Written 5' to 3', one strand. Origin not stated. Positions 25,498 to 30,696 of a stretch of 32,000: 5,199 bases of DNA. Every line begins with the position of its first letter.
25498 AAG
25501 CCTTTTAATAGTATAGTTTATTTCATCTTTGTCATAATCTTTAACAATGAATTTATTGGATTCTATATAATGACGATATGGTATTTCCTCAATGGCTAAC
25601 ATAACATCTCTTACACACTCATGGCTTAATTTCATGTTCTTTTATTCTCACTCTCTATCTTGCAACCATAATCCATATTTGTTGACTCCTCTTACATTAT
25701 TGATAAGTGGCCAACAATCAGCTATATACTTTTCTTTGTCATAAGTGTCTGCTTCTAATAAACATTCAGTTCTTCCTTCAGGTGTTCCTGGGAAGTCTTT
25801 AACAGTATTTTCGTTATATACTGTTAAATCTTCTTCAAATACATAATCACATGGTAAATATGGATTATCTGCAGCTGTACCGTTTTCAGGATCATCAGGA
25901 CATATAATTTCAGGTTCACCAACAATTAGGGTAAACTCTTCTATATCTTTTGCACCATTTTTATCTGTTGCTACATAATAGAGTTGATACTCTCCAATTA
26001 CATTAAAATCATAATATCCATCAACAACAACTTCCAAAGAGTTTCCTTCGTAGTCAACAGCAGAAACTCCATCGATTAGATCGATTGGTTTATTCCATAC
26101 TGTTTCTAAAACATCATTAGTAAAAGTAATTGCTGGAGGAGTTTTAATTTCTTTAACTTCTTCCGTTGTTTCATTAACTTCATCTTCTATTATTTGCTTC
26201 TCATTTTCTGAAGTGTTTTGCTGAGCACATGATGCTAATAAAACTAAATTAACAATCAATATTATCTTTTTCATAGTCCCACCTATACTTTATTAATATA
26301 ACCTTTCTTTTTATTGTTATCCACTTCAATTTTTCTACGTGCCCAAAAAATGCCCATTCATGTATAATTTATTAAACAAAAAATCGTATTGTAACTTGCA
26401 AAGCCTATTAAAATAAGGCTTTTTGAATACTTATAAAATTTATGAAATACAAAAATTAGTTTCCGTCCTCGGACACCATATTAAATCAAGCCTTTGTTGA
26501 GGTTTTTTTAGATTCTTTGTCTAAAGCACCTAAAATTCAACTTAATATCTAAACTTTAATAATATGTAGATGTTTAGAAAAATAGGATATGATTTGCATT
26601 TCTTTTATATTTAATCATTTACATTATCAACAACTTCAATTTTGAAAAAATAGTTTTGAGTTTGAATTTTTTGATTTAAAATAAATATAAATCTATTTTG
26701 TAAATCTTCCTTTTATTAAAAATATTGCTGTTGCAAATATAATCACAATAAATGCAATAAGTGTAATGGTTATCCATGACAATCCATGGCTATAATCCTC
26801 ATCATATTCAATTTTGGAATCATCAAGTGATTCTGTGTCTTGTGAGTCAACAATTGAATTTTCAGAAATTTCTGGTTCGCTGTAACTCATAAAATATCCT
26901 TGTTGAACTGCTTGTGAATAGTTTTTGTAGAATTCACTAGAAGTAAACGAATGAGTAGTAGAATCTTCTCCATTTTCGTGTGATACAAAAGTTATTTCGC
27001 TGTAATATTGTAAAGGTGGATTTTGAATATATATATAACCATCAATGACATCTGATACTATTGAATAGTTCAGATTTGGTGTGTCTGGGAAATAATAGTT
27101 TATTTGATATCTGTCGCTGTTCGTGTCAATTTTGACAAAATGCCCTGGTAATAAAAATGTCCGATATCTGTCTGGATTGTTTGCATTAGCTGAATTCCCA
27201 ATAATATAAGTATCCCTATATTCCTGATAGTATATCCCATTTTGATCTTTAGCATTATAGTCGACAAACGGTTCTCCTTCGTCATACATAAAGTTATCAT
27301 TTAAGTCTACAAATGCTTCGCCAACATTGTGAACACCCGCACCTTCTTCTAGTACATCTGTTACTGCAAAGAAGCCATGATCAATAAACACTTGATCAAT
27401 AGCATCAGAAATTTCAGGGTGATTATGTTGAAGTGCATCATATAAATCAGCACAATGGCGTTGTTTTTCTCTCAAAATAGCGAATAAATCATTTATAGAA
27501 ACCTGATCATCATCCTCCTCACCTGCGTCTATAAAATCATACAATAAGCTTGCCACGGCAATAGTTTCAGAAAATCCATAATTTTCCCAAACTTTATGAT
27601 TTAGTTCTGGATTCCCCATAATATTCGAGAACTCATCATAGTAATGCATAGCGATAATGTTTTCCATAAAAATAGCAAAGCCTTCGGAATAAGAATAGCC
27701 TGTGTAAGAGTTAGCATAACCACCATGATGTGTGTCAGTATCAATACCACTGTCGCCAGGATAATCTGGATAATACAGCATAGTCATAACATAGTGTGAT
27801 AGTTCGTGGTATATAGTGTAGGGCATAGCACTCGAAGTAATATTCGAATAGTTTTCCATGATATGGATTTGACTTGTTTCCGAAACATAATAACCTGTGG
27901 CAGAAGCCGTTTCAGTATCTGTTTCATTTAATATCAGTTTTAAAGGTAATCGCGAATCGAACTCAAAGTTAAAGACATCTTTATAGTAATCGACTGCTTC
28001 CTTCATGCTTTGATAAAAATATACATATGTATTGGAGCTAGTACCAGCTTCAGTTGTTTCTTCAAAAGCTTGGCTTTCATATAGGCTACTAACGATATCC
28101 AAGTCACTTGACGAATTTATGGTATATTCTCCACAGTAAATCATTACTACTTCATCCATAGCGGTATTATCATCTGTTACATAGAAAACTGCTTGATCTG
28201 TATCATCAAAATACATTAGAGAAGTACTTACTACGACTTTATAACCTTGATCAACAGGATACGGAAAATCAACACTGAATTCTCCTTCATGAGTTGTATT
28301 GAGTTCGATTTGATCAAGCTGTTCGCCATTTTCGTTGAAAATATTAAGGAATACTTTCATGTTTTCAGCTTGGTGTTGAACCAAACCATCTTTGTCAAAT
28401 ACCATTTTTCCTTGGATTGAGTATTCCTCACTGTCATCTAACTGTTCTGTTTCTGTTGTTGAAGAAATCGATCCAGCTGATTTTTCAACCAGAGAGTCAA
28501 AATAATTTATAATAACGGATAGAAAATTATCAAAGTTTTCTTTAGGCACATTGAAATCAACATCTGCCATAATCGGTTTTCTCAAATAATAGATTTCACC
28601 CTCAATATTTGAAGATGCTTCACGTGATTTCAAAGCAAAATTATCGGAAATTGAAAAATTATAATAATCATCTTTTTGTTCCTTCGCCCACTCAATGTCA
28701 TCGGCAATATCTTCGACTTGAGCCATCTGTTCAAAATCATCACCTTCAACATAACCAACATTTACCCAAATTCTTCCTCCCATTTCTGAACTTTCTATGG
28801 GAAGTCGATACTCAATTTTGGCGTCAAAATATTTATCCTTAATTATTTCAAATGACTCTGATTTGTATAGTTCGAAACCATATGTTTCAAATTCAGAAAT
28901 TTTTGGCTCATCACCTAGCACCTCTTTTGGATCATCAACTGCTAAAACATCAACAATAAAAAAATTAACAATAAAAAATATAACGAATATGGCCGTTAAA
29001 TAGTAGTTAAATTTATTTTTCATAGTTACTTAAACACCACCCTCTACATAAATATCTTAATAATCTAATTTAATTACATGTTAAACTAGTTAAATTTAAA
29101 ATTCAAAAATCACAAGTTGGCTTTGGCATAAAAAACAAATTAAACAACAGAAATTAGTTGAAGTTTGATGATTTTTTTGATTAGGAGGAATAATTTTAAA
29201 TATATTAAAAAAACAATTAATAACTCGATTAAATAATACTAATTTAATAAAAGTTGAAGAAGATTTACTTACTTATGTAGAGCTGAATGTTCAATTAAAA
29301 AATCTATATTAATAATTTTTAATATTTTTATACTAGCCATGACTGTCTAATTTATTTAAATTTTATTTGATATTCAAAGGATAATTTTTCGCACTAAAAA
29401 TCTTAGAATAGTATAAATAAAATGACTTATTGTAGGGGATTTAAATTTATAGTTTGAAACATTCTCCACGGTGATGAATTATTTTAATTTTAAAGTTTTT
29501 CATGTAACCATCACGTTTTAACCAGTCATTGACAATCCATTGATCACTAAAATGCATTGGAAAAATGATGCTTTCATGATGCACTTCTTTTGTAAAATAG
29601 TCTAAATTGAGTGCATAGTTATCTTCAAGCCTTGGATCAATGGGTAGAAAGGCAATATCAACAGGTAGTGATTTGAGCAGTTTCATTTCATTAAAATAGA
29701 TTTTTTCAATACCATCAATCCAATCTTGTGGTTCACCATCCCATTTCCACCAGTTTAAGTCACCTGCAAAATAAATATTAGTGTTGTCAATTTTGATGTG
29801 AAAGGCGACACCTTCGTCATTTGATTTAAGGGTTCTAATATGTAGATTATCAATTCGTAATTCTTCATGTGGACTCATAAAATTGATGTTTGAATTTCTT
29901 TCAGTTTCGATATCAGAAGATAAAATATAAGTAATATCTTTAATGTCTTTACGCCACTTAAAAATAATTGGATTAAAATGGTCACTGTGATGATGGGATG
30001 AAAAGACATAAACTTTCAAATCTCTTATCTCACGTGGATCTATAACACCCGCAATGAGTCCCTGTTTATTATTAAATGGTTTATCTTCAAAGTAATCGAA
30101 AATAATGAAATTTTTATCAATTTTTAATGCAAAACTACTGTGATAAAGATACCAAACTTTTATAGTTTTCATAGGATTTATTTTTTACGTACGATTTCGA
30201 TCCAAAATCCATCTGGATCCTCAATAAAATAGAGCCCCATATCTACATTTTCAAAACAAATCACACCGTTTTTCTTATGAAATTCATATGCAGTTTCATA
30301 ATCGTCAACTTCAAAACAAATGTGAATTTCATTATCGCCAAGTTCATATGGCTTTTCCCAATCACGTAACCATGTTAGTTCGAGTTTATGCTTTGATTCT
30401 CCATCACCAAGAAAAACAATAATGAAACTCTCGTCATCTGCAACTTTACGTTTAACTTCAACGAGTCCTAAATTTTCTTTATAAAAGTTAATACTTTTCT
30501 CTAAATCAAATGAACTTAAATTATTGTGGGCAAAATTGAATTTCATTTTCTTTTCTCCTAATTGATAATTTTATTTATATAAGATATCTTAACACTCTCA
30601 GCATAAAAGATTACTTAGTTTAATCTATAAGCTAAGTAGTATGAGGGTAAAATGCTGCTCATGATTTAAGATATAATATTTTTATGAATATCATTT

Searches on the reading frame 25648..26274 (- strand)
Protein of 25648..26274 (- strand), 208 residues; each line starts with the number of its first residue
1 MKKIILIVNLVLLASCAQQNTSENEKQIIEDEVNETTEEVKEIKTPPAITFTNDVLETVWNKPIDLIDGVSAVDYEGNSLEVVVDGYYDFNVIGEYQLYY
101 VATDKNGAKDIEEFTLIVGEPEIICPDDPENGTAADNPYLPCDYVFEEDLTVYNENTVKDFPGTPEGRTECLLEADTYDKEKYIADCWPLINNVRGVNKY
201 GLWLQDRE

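Call 4: search_protein_families(library=pfam, proteins=[window:25648-26274:-], max_evalue=0.1)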
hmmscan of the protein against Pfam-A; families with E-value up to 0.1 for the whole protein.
window:25648-26274:- (208 aa): 1 family
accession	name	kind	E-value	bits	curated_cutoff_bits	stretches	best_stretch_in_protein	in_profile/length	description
PF16403.11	Bact_surface_Ig-like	-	0.00018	21.9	27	1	69-111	21-64/71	Bacterial surface protein, Ig-like domain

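Call 5: search_protein_families(library=padloc, proteins=[window:25648-26274:-], max_evalue=0.1)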
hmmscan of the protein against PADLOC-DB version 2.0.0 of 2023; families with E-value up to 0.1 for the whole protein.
window:25648-26274:- (208 aa): 0 families

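Call 6: search_protein_families(library=phrogs, proteins=[window:25648-26274:-], max_evalue=0.01)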
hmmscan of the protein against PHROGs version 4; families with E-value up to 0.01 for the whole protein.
window:25648-26274:- (208 aa): 0 families

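Call 92: search_dna_similar(query=window:25648-26274:-, collection=phages, mode=protein, max_evalue=0.01, max_rows=15)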
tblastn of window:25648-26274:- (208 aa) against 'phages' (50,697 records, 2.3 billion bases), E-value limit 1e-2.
Records with a match: 1; places in all: 1; records where one place covers at least 80% of the query: 0.
Best place of each record, by identity: <60% 1.
By first word of the organism name: Bacteriophage 1.
By host as written in the record: - 1.
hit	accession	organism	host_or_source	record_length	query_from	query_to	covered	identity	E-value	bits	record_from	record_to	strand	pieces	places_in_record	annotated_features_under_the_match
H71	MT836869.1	Bacteriophage sp.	human fecal samples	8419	43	118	37%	32.5%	9e-3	42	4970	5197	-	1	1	record has no annotation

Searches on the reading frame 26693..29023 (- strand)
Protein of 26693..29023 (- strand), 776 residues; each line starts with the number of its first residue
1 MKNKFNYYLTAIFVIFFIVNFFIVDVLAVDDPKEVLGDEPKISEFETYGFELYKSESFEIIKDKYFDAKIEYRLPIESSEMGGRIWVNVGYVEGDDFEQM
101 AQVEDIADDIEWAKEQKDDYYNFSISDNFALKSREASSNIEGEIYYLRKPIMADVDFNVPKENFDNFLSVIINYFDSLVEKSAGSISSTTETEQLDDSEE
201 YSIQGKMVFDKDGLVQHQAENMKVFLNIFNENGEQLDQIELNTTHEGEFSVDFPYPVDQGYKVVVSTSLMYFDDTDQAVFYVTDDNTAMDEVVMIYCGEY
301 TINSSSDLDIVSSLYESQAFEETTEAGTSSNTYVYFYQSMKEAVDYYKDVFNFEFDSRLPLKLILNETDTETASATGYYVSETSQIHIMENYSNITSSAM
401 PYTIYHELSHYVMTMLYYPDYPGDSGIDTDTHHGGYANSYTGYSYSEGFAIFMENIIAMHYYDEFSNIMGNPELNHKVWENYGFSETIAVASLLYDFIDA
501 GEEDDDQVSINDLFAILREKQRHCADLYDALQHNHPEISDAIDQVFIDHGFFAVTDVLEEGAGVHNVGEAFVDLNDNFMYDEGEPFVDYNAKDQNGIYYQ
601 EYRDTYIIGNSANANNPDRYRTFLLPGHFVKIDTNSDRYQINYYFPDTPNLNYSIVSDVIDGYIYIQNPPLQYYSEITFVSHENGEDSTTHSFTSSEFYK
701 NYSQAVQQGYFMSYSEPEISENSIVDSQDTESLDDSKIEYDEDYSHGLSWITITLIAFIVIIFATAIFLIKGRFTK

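Call 4: search_protein_families(library=pfam, proteins=[window:26693-29023:-], max_evalue=0.1)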
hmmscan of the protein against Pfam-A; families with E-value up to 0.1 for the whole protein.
window:26693-29023:- (776 aa): 1 family
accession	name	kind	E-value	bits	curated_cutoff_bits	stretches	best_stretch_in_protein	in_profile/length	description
PF00903.31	Glyoxalase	-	0.0099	16.7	20.6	1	332-401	4-66/121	Glyoxalase/Bleomycin resistance protein/Dioxygenase superfamily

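Call 5: search_protein_families(library=padloc, proteins=[window:26693-29023:-], max_evalue=0.1)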
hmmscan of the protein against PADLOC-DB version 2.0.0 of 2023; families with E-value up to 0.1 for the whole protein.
window:26693-29023:- (776 aa): 0 families

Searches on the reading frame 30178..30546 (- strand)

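Call 54: search_protein_families(library=ncbifam, proteins=[window:30178-30546:-], max_evalue=0.00001)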
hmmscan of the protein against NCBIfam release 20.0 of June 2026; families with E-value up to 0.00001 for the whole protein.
window:30178-30546:- (122 aa): 4 families
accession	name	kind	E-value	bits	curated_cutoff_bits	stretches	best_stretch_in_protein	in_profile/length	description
NF050074.1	glyox_I_GloA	exception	3.1e-22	79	165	1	5-120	2-121/121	lactoylglutathione lyase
TIGR00068.2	glyox_I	equivalog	5.5e-15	55.5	120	1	7-121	4-140/143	lactoylglutathione lyase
NF007629.0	PRK10291.1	equivalog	9.6e-11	41.7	246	1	6-122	4-127/135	lactoylglutathione lyase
TIGR03081.1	metmalonyl_epim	equivalog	7.6e-06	26.5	114.95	0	7-99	4-100/129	methylmalonyl-CoA epimerase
